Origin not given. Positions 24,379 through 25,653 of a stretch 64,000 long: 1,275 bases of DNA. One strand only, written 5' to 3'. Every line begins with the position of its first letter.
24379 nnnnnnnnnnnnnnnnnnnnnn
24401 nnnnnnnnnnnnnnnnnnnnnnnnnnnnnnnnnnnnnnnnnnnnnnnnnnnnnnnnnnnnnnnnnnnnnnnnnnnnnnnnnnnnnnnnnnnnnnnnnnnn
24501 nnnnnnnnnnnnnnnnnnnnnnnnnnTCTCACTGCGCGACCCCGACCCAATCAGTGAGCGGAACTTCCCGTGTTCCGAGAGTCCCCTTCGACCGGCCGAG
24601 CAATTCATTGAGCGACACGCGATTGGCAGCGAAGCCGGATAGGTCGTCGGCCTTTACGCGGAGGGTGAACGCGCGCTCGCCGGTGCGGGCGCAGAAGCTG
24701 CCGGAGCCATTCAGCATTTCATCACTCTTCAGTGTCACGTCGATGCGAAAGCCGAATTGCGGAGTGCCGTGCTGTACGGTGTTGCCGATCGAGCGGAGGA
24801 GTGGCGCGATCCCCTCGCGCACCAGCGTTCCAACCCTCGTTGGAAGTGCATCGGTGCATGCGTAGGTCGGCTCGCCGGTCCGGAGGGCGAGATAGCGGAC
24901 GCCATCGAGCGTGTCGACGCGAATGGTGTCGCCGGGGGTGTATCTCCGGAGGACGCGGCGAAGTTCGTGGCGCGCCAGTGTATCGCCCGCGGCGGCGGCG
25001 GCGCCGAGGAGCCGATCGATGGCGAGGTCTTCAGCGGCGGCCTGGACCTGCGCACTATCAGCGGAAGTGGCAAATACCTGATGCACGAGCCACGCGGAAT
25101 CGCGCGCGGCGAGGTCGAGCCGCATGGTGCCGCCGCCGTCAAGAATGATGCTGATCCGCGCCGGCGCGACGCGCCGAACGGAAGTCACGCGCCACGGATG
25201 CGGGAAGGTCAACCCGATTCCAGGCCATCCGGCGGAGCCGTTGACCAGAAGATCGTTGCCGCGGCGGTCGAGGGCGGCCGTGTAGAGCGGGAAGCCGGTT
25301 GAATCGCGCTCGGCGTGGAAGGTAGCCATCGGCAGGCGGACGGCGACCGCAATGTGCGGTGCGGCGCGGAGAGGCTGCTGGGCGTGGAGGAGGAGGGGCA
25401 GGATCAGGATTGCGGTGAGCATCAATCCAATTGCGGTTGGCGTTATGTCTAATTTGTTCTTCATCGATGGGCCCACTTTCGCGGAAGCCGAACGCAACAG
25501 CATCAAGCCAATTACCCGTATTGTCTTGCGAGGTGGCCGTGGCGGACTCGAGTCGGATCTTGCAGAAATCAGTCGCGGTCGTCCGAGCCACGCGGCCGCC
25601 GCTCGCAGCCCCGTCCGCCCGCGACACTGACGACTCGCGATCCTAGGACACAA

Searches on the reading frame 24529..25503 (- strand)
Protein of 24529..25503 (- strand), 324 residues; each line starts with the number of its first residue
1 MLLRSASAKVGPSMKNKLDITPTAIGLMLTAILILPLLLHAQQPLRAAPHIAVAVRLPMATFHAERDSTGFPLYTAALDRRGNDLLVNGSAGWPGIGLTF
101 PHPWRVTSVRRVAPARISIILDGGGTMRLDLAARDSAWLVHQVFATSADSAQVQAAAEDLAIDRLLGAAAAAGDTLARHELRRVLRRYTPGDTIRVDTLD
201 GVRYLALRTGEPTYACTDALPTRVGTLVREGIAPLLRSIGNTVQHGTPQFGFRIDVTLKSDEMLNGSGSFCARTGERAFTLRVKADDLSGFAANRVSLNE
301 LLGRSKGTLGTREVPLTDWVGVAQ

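Call 40: search_protein_families(library=pfam, proteins=[window:24529-25503:-], max_evalue=0.01)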
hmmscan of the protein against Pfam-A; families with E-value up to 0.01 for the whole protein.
window:24529-25503:- (324 aa): 0 families

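Call 41: search_protein_families(library=padloc, proteins=[window:24529-25503:-], max_evalue=0.001)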
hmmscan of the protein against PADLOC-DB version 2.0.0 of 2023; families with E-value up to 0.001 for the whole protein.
window:24529-25503:- (324 aa): 0 families

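Call 45: find_related_loci(query=window:24529-25503:-, collection=metagenome_contigs, flank=7000)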
Query window:24529-25503:- (324 aa) in metagenome_contigs; peptide patterns used: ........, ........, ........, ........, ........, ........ (x = any residue, [..] = any of these).
77 stretches matched a pattern, but none encodes a relative of the query by tblastn (E <= 1e-3).
